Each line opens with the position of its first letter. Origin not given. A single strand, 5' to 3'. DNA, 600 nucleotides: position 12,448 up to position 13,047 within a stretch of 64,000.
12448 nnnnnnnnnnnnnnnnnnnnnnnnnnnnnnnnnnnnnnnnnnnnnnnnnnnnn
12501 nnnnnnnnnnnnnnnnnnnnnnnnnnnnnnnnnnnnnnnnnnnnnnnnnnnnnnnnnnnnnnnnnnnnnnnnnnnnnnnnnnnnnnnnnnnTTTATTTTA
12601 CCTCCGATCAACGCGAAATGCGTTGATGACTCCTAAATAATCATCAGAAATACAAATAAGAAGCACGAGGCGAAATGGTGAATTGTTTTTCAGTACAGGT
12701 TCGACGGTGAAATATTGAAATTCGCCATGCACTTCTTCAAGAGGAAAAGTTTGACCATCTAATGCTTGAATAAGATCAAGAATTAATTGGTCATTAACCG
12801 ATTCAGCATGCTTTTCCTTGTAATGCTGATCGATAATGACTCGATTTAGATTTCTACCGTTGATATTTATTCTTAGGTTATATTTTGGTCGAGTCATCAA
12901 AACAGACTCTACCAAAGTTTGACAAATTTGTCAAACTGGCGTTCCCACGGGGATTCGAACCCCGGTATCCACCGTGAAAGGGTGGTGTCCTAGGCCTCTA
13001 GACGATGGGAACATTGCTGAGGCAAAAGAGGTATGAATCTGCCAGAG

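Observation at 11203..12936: tRNA-abutting four-gene cassette: toxin-like / XRE pair translationally coupled to two secreted proteins, driven by a palindrome-embedded consensus promoter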

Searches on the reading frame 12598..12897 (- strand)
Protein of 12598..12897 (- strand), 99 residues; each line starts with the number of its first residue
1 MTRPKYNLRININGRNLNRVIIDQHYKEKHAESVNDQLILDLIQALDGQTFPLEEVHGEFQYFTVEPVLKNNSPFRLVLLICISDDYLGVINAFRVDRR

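Call 4: search_protein_families(library=pfam, proteins=[window:12598-12897:-], max_evalue=1)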
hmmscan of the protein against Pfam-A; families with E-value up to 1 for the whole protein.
window:12598-12897:- (99 aa): 0 families

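Call 5: search_protein_families(library=ncbifam, proteins=[window:12598-12897:-], max_evalue=1)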
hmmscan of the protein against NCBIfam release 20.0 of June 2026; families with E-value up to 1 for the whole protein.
window:12598-12897:- (99 aa): 0 families

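Call 6: search_protein_families(library=padloc, proteins=[window:12598-12897:-], max_evalue=1)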
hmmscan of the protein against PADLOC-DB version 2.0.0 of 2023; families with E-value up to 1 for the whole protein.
window:12598-12897:- (99 aa): 0 families

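Call 7: find_homologous_proteins(query=window:12598-12897:-, max_evalue=0.01)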
Query window:12598-12897:- (99 aa): 111 proteins with E <= 0.01 among 111 candidates.
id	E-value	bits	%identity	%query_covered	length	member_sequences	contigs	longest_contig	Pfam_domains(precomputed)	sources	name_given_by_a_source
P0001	6.9e-55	201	93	100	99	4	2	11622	-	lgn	-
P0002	9.2e-53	194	89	100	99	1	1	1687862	-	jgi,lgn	jgi:hypothetical protein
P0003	1.4e-52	194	88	100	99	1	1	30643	-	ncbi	-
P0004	3.7e-49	183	82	100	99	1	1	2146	-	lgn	-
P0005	3.1e-48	180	79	100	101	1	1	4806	-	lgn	-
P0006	3.2e-47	177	79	100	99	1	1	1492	-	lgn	-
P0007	4.2e-47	176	78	100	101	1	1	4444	-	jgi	jgi:hypothetical protein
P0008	1.3e-46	175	78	100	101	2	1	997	-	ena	-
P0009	9.7e-45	169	74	99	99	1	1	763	-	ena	-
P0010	4.5e-44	167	74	100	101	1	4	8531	-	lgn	-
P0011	4.3e-42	160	71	100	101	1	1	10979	-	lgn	-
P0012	2.2e-41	158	73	94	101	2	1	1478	-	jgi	-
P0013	8.6e-41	156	72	100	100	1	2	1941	-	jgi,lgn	jgi:hypothetical protein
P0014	3.0e-40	154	73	100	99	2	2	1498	-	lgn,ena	-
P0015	1.7e-39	152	65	96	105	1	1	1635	-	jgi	jgi:hypothetical protein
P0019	2.7e-36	142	69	98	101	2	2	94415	-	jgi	jgi:hypothetical protein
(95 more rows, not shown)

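Call 11: find_related_loci(query=A1, collection=genome_contigs, flank=6000)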
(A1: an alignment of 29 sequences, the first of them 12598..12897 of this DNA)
Query A1 (99 aa) in genome_contigs; peptide patterns used: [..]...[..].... (x = any residue, [..] = any of these).
70 stretches matched a pattern; 44 encode a relative of the query (tblastn E <= 1e-3); 44 distinct loci.
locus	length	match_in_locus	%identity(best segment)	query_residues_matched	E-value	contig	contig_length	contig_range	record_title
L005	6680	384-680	88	1-99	1e-57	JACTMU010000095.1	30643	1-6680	MAG: Proteobacteria bacterium isolate BJ13 scaffold_1380, whole genome shotgun sequence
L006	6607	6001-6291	65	3-99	4e-42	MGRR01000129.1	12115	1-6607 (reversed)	MAG: Deltaproteobacteria bacterium RIFCSPHIGHO2_12_FULL_43_9 rifcsphigho2_12_scaffold_8734, whole genome shotgun sequenc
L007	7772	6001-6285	61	3-97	2e-40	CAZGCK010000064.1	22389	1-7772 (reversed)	MAG TPA_asm: uncultured Bacteriovoracaceae bacterium isolate SRP219642_co7_571 genome assembly, contig: NODE_3232_length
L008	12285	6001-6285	61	3-97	2e-39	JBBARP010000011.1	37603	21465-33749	MAG: Bdellovibrionia bacterium isolate EUL_222 ctg11-EUL_222, whole genome shotgun sequence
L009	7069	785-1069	59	1-96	2e-38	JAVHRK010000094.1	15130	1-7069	MAG: Bacteriovoracaceae bacterium isolate WB02no9_34_12 NODE_3382_length_15130_cov_18.244046, whole genome shotgun seque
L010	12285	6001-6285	58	3-97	2e-37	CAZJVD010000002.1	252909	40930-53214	MAG TPA_asm: uncultured Oligoflexia bacterium isolate SRP178908_co1_53 genome assembly, contig: NODE_7_length_252909_cov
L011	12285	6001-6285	63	3-98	6e-37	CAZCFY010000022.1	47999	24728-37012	MAG TPA_asm: uncultured Bdellovibrionales bacterium isolate SRP287453_co1_314 genome assembly, contig: NODE_1092_length_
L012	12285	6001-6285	58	3-98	1e-36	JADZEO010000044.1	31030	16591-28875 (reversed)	MAG: Bdellovibrionales bacterium isolate SJ826 c_000000324798, whole genome shotgun sequence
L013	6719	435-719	58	3-98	2e-36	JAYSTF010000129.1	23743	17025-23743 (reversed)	MAG: Pseudobdellovibrionaceae bacterium isolate GFS_12387 GFS_12387_128, whole genome shotgun sequence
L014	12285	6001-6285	59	3-98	3e-36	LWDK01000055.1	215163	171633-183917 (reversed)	MAG: Proteobacteria bacterium SG_bin7 77, whole genome shotgun sequence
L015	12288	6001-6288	58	2-98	5e-36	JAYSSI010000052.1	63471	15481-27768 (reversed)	MAG: Pseudobdellovibrionaceae bacterium isolate GFS_12192 GFS_12192_51, whole genome shotgun sequence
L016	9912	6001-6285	58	3-98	1e-35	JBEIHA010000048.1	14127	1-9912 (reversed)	MAG: Pseudobdellovibrionaceae bacterium isolate Sample-102-S76-bin-178 Sample_102_S76-bin_178-k141_457030, whole genome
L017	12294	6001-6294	55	1-99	3e-35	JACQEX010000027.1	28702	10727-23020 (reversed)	MAG: Nitrospinota bacterium isolate NC_groundwater_1032_Pr1_S-0.65um_54_26 Montesol18_Sp65_coassembly_scaffold_181171, w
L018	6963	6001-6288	52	2-97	7e-35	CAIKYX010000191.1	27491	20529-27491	MAG: Oligoflexia bacterium isolate VK_bin-3925 genome assembly, contig: bin-3925:191/278, whole genome shotgun sequence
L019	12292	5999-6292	58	2-99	1e-34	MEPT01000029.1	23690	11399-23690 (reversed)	MAG: Bdellovibrionales bacterium RBG_16_40_8 RBG_16_scaffold_1737, whole genome shotgun sequence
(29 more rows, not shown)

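Call 19: predict_structure(alignment_id=A1)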
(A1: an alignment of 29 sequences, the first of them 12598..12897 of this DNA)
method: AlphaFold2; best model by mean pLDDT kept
length: 99 residues; sequences in the alignment: 29
mean_pLDDT: 90.7   pTM: 0.82
mean pLDDT of the five models: 90.7, 88.4, 87.6, 87.2, 83.4
residues with pLDDT >= 90: 76; 70-90: 20; 50-70: 3; < 50: 0
segments of 3 or more residues with pLDDT < 50: none
pLDDT, mean of each block of 10 residues (from residue 1): 86 96 79 88 97 95 95 94 94 83
secondary structure, 60 per line:
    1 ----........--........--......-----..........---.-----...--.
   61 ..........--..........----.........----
elements in order: E5-12 E15-22 H25-30 H36-45 E55-57 E60-70 E73-82 E87-95

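Call 22: search_solved_structures(query=A1, max_evalue=10)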
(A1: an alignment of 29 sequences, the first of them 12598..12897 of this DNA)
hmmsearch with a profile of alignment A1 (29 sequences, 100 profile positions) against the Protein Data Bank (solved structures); distinct sequences matched with E-value up to 10: 2.
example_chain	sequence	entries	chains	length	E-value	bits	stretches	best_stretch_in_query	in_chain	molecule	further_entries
6iy2_O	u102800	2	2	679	4.5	11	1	15-72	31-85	Transcription regulatory protein SNF2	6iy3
5x0x_O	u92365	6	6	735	5.3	10.8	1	15-72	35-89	Transcription regulatory protein SNF2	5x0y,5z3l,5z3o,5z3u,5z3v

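Call 30: find_encoding_contigs(protein=P0005, flank=6000, max_places=3)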
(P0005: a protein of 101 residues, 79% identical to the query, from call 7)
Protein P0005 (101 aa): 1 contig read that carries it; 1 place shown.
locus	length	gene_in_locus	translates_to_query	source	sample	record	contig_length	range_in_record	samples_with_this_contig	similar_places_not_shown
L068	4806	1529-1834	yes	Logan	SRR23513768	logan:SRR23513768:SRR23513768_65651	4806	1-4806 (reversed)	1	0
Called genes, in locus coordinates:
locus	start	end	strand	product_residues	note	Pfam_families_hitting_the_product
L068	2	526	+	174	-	?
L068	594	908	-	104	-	PF12844:HTH_19, PF13560:HTH_31 (weak), PF01381:HTH_3, PF13413:HTH_25 (weak)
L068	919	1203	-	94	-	-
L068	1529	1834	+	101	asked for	-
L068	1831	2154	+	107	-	PF13744:HTH_37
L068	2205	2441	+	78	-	PF22322:DUF6973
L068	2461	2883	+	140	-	-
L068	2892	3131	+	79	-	-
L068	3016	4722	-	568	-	-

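Call 31: find_encoding_contigs(protein=P0010, flank=6000, max_places=3)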
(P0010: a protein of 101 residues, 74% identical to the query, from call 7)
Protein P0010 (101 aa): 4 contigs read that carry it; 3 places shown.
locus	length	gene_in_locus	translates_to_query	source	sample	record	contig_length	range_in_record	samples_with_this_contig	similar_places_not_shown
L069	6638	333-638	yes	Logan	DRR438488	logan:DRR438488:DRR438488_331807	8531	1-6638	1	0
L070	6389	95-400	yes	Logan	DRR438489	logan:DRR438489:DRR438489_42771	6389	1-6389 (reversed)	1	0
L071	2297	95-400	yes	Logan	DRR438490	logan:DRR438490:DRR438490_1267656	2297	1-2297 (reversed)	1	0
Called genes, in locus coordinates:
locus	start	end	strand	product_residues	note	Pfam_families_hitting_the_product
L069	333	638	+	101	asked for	-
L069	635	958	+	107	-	PF13744:HTH_37 (weak)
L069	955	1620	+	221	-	PF22322:DUF6973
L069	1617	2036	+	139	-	-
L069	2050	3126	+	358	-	PF23988:DUF7309, PF22007:DUF6930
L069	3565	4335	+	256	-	-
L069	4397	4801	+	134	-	-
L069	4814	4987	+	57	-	PF22007:DUF6930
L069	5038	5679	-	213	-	-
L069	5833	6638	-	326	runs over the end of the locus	PF00561:Abhydrolase_1, PF12146:Hydrolase_4, PF12697:Abhydrolase_6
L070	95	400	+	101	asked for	-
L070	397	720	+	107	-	PF13744:HTH_37 (weak)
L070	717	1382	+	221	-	PF22322:DUF6973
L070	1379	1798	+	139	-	-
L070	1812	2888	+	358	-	PF23988:DUF7309, PF22007:DUF6930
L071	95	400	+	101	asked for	-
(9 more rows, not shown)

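Call 32: find_encoding_contigs(protein=P0002, flank=8000, max_places=3)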
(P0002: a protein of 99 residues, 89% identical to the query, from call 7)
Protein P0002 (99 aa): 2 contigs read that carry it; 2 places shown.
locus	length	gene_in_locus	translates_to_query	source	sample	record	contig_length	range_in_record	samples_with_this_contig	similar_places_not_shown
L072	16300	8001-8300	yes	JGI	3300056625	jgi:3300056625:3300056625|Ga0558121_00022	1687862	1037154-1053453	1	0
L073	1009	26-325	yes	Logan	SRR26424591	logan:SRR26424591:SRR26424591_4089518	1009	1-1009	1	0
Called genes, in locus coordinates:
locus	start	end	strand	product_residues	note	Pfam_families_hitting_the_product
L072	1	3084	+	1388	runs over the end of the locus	PF00176:SNF2-rel_dom, PF04851:ResIII (weak), PF00271:Helicase_C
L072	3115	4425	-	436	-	PF04932:Wzy_C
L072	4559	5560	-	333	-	PF01008:IF-2B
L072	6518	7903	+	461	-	PF00078:RVT_1, PF00680:RdRP_1 (weak)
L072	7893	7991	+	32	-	-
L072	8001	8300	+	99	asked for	-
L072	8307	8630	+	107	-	PF13744:HTH_37 (weak)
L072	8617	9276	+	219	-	PF22322:DUF6973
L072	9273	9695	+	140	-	-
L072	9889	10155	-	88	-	PF14384:BrnA_antitoxin (faint)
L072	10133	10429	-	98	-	PF04365:BrnT_toxin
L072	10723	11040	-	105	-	-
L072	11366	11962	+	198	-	-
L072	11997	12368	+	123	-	-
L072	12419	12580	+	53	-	PF05717:TnpB_IS66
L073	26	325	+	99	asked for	-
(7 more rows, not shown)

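Call 33: fold_search(model_id=the predicted structure, library=pdb)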
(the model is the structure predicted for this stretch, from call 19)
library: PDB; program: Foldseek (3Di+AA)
matches with E <= 10: 885; with E <= 0.001: 0
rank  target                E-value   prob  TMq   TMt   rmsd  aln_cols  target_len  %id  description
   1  8tmi_E                4.9e-02  0.54  0.31  0.11  11.4        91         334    9  Cryo-EM structure of CorA in complex with conformation-specific synthetic antibody C18 and 100 uM MgCl2, State MG0.1-2 (released 2025-02-12)
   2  8a0x_C                5.5e-02  0.93  0.46  0.43   5.3        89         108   10  Crystal structure of the HigB2-HigA2 tetramer in complex with operator DNA (released 2023-05-03)
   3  2khe_MODEL_1_A        7.0e-02  0.77  0.40  0.43   6.0        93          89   17  Solution Structure of the Bacterial Toxin Rele from Thermus Thermophilus HB8 (released 2010-03-31)
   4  8a0x_D                8.4e-02  0.93  0.48  0.45   5.1        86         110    7  Crystal structure of the HigB2-HigA2 tetramer in complex with operator DNA (released 2023-05-03)
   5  5ja8_C                9.5e-02  0.91  0.47  0.44   5.1        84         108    7  Crystal structure of the HigB2 toxin in complex with Nb2 (released 2017-04-05)
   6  1wmi_A                1.4e-01  0.87  0.46  0.51   4.3        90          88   12  Crystal structure of archaeal RelE-RelB complex from Pyrococcus horikoshii OT3 (released 2005-03-15)
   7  4fxh_B                1.5e-01  0.72  0.43  0.44   5.6        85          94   16  Crystal structure of the isolated E. coli RelE toxin, P212121 form (released 2012-08-29)
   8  4fxe_E                1.5e-01  0.66  0.41  0.47   5.7        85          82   16  Crystal structure of the intact E. coli RelBE toxin-antitoxin complex (released 2012-08-29)
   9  5ja8_E                1.9e-01  0.66  0.43  0.40   5.6        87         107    6  Crystal structure of the HigB2 toxin in complex with Nb2 (released 2017-04-05)
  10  4fxe_F                2.0e-01  0.57  0.39  0.47   5.5        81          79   16  Crystal structure of the intact E. coli RelBE toxin-antitoxin complex (released 2012-08-29)
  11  5mje_A                2.1e-01  0.54  0.37  0.34   5.0        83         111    8  Crystal structure of the HigB2 toxin in complex with Nb8 (released 2017-04-05)
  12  2hn1                  2.9e-01  0.33  0.33  0.15  10.0        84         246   10  Crystal structure of a CorA soluble domain from A. fulgidus in complex with Co2+ (released 2006-08-29)
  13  2iub_I                3.0e-01  0.28  0.32  0.12  10.4        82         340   11  Crystal structure of a divalent metal ion transporter CorA at 2.9 A resolution. (released 2006-08-03)
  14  2iub_C                3.4e-01  0.25  0.32  0.12  10.1        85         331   10  Crystal structure of a divalent metal ion transporter CorA at 2.9 A resolution. (released 2006-08-03)
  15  5kux                  4.1e-01  0.12  0.29  0.31  17.3        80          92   15  Designed influenza hemagglutinin binding protein HSB.2 (released 2017-06-14)
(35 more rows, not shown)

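Call 57: find_encoding_contigs(protein=P0007, flank=5000, max_places=2)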
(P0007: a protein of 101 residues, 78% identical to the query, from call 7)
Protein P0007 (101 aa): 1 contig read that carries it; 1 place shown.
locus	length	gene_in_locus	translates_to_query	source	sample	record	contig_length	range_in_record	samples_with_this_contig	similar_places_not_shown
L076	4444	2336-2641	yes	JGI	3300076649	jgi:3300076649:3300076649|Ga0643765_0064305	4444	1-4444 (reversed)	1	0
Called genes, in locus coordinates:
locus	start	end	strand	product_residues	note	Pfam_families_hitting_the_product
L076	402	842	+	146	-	PF05635:23S_rRNA_IVP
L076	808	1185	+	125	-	-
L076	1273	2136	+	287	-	-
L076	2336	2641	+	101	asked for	-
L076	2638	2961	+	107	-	PF13744:HTH_37 (weak)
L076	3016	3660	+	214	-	PF13451:zf_Tbcl (weak)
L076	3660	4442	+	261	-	?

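Call 58: find_encoding_contigs(protein=P0011, flank=5000, max_places=2)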
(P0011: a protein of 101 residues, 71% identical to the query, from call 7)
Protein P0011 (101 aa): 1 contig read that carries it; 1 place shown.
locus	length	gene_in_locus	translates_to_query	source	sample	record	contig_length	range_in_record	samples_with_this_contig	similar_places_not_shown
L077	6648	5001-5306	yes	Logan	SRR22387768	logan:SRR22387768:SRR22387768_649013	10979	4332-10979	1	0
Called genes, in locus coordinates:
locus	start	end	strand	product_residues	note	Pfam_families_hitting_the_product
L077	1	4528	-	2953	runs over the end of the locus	?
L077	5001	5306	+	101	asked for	-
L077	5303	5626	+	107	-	PF13744:HTH_37 (weak)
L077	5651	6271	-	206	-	PF08843:AbiEii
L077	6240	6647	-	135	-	?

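Call 59: find_encoding_contigs(protein=P0019, flank=5000, max_places=2)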
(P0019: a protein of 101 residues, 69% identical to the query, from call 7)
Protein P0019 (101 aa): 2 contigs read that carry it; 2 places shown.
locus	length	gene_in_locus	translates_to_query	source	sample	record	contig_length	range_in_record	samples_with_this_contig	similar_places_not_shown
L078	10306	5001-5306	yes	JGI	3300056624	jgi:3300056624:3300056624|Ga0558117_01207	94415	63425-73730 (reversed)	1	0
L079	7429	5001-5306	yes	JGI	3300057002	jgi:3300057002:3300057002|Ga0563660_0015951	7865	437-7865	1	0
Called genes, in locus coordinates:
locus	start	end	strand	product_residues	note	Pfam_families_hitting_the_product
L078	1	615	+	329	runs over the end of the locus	PF00135:COesterase, PF20434:BD-FAE, PF07859:Abhydrolase_3, PF00326:Peptidase_S9 (weak)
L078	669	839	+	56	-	-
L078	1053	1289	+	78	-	PF12651:RHH_3 (weak), PF01402:RHH_1 (weak)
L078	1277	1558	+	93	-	PF05016:ParE_toxin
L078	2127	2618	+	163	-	-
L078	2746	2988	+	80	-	-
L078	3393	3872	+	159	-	-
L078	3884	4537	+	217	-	-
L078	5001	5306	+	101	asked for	-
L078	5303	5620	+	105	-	-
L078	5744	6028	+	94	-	-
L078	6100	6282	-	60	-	-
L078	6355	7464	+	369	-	PF05572:Peptidase_M43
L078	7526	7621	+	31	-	-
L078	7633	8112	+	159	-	PF01098:FTSW_RODA_SPOVE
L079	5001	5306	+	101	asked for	-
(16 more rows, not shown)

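Call 75: search_protein_families(library=pfam, proteins=[L019:2454-2783:+, L019:2783-3334:+, L019:3331-4689:+, L019:4679-5173:+, L076:3016-3660:+, L019:5342-5641:-], max_evalue=0.1)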
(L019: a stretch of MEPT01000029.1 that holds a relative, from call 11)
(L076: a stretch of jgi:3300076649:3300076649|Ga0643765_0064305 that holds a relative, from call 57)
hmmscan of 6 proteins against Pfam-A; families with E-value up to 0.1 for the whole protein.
L019:2454-2783:+ (109 aa): 6 families
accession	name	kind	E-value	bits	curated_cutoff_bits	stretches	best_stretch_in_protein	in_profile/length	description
PF08221.17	HTH_9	-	0.0079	16.7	23.4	1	2-45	7-49/62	RNA polymerase III subunit RPC82 helix-turn-helix domain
PF12840.13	HTH_20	-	0.02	15.3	27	1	13-54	8-49/51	Helix-turn-helix domain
PF09339.16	HTH_IclR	-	0.028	14.6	22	1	13-53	7-48/52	IclR helix-turn-helix domain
PF01978.25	TrmB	-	0.039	14.3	25.6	1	13-60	12-58/68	Sugar-specific transcriptional regulator TrmB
PF04703.18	FaeA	-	0.08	13.7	20.7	0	12-53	3-45/62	FaeA-like protein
PF01022.26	HTH_5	-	0.08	13.3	22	0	13-51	6-43/47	Bacterial regulatory protein, arsR family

L019:2783-3334:+ (183 aa): 1 family
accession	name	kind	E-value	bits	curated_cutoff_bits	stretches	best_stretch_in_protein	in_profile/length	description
PF14907.12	NTP_transf_5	-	0.055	13.5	31.2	1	13-78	60-128/249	Uncharacterised nucleotidyltransferase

L019:3331-4689:+ (452 aa): 2 families
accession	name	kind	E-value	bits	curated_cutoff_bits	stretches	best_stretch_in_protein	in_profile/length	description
PF22322.1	DUF6973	-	1.2e-18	67.3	27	1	329-439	2-119/124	Domain of unknown function (DUF6973)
PF14998.11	Ripply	-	0.071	14.1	27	0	310-345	44-79/86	Transcription Regulator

L019:4679-5173:+ (164 aa): 0 families

L076:3016-3660:+ (214 aa): 2 families
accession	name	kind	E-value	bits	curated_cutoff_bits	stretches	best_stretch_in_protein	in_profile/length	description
PF13451.12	zf_Tbcl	-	1.2e-07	32.1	24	1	170-205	6-42/48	Probable treble clef domain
PF18765.7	Polbeta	-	0.013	16.1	26.9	1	23-90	11-82/93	Polymerase beta, Nucleotidyltransferase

L019:5342-5641:- (99 aa): 5 families
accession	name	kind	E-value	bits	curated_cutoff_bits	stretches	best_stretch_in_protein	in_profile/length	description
PF21716.3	dnstrm_HI1420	-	3.9e-18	65.5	27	1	9-93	5-89/90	Probable addiction module antidote protein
PF01381.28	HTH_3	-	1.6e-06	28.5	23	1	51-91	11-53/55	Helix-turn-helix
PF12844.13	HTH_19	-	0.0063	16.8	30.2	1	52-90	17-55/64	Helix-turn-helix domain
PF13443.12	HTH_26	-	0.012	16.2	22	1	51-88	14-52/63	Cro/C1-type HTH DNA-binding domain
PF19104.5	DUF5791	-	0.085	13.5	27.4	0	38-72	6-40/124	Family of unknown function (DUF5791)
